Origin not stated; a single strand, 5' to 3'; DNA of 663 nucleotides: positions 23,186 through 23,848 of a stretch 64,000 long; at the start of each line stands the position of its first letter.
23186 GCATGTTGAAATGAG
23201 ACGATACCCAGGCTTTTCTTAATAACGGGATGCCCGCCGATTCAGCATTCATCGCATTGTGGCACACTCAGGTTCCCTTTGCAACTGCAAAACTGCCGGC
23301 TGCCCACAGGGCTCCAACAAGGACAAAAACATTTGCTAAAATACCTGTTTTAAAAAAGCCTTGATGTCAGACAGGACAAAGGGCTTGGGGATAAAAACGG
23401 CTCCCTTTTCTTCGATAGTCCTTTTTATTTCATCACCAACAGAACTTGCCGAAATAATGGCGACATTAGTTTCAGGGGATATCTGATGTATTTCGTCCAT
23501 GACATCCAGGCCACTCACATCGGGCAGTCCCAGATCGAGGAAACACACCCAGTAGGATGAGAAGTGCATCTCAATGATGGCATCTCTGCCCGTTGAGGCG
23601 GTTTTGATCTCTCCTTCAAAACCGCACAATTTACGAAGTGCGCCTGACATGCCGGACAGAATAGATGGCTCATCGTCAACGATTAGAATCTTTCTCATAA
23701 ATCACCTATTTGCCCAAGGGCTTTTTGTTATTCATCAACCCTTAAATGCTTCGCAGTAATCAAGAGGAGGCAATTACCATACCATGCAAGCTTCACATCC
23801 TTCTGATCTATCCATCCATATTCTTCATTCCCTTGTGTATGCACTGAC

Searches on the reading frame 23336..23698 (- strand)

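Call 12: search_protein_families(library=pfam, proteins=[window:23336-23698:-], max_evalue=0.001)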
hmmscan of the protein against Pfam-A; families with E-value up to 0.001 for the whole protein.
window:23336-23698:- (120 aa): 1 family
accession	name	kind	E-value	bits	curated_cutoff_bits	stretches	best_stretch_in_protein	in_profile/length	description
PF00072.30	Response_reg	-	5.9e-19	68.7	30.2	1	4-115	1-109/111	Response regulator receiver domain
